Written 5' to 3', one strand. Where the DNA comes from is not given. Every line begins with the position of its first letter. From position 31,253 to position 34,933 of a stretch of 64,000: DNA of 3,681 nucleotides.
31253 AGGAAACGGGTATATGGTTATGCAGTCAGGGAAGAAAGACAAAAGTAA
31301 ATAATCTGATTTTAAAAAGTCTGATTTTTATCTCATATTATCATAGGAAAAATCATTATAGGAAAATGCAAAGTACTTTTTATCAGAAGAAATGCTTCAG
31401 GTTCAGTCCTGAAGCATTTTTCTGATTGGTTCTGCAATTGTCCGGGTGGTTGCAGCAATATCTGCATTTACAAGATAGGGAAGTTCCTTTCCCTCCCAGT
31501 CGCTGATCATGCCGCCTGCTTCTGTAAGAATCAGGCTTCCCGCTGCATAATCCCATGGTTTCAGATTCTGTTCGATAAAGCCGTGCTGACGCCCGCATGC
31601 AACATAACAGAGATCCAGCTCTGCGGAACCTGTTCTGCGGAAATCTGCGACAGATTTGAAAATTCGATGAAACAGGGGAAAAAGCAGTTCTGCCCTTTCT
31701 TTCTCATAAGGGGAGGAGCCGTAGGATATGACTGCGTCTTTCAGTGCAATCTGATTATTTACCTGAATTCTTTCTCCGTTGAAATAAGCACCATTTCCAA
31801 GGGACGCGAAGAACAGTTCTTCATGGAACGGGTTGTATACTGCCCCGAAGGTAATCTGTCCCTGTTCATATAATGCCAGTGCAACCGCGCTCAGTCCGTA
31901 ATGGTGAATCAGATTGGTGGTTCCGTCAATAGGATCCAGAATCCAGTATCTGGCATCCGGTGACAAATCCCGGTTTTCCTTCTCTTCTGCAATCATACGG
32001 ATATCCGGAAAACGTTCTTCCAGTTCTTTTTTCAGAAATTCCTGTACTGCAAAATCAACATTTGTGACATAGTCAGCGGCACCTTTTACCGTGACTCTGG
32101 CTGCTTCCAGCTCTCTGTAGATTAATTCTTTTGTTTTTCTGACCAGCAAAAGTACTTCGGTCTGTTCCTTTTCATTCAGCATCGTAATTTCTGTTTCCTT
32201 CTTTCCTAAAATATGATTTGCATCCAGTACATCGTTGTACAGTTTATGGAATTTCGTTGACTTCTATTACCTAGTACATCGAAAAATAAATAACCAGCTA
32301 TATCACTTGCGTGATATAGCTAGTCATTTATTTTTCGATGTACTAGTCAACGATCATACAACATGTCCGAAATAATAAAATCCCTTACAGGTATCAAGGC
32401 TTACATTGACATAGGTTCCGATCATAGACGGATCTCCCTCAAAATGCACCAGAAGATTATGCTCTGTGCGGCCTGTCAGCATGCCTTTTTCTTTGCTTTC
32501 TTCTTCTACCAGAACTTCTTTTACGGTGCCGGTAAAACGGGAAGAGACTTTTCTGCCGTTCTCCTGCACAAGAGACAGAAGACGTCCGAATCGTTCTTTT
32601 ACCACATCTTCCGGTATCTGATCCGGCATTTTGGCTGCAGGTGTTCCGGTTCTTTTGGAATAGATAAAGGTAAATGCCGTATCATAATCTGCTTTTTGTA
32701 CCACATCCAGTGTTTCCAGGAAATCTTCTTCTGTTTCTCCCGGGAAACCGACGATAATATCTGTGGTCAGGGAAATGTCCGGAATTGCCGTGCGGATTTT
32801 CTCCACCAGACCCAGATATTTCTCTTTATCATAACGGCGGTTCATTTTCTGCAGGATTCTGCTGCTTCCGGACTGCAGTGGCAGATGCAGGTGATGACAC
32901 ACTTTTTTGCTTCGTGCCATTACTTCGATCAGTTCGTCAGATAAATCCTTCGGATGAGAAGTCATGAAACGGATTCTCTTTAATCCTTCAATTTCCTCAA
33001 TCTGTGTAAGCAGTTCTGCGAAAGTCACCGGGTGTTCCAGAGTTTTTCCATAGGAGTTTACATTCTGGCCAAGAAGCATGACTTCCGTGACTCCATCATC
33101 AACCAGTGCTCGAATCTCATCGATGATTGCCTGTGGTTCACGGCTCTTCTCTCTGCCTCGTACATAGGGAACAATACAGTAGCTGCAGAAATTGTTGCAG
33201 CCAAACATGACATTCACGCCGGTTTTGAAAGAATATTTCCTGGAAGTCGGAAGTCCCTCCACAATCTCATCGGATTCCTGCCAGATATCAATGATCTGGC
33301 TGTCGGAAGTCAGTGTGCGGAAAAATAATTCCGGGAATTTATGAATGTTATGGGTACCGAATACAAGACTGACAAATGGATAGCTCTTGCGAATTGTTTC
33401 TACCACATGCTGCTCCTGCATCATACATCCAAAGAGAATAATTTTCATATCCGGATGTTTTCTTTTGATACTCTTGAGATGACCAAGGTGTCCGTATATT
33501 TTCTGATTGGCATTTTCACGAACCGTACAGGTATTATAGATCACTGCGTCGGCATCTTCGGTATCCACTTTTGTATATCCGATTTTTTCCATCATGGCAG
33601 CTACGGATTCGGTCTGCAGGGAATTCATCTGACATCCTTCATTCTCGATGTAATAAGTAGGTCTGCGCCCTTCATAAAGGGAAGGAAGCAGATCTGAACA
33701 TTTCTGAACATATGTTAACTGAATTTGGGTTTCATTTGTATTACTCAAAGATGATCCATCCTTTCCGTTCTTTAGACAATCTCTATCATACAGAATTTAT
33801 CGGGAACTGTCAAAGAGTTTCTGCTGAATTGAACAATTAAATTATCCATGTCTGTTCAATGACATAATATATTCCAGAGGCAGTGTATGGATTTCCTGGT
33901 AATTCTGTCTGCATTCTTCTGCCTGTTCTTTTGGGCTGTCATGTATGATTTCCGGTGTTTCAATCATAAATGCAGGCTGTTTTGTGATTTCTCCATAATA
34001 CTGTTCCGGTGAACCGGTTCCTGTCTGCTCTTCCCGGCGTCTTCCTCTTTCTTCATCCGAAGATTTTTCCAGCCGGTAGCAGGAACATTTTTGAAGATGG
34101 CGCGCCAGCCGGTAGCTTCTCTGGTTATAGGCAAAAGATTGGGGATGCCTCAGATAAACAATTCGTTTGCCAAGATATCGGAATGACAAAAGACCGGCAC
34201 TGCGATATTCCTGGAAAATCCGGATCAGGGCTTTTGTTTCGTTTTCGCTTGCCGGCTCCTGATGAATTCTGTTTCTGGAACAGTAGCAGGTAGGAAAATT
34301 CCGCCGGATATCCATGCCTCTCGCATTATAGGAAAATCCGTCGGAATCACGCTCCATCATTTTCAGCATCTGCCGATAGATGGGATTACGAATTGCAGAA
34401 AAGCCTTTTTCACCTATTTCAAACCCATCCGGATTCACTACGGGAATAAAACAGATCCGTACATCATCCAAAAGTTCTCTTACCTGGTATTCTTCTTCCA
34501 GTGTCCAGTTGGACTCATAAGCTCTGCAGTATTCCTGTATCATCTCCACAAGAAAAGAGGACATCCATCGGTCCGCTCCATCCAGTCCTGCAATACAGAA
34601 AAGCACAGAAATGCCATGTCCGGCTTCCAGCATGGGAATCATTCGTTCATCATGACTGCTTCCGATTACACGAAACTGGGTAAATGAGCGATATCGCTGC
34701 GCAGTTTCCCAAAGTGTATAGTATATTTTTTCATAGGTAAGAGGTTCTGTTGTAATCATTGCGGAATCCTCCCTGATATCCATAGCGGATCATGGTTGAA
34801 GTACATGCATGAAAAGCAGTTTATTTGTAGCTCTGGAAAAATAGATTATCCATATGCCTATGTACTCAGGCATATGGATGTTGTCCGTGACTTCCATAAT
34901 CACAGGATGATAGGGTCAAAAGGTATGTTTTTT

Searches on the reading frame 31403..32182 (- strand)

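Call 17: search_protein_families(library=pfam, proteins=[window:31403-32182:-], max_evalue=0.001)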
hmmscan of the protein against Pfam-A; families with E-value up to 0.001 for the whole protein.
window:31403-32182:- (259 aa): 1 family
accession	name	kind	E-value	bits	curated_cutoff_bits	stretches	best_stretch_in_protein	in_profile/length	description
PF00459.30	Inositol_P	-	4.4e-59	200.6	27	1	14-253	13-262/271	Inositol monophosphatase family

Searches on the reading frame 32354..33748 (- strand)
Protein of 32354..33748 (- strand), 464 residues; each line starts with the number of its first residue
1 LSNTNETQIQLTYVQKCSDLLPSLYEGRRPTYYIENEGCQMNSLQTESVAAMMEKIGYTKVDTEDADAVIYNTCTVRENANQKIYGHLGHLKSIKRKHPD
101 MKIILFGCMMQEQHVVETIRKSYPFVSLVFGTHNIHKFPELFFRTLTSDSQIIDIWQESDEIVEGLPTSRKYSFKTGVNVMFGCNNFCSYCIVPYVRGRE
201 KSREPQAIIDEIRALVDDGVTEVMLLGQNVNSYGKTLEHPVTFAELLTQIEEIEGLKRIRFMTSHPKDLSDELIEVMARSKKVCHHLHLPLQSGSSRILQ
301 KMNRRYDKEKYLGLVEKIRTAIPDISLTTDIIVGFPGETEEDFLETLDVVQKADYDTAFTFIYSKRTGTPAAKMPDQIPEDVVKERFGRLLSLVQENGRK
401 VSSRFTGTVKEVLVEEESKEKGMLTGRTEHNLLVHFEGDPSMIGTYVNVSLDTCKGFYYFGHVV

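Call 17: search_protein_families(library=pfam, proteins=[window:32354-33748:-], max_evalue=0.001)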
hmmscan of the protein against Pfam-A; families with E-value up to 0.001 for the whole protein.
window:32354-33748:- (464 aa): 3 families
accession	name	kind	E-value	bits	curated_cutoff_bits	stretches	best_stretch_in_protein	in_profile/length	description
PF04055.27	Radical_SAM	-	3.5e-31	109.1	29.5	1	178-348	1-164/166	Radical SAM superfamily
PF00919.26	UPF0004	-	2.1e-24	85.8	27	1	32-131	2-98/98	Uncharacterized protein family UPF0004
PF01938.26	TRAM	-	1.2e-10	41.5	21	1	405-464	3-61/61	TRAM domain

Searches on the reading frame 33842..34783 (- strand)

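Call 17: search_protein_families(library=pfam, proteins=[window:33842-34783:-], max_evalue=0.001)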
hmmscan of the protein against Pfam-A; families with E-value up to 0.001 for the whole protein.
window:33842-34783:- (313 aa): 1 family
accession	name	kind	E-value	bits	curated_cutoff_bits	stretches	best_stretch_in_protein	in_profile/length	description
PF00246.29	Peptidase_M14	-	2.2e-21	77.2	21.6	1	23-211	4-191/286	Zinc carboxypeptidase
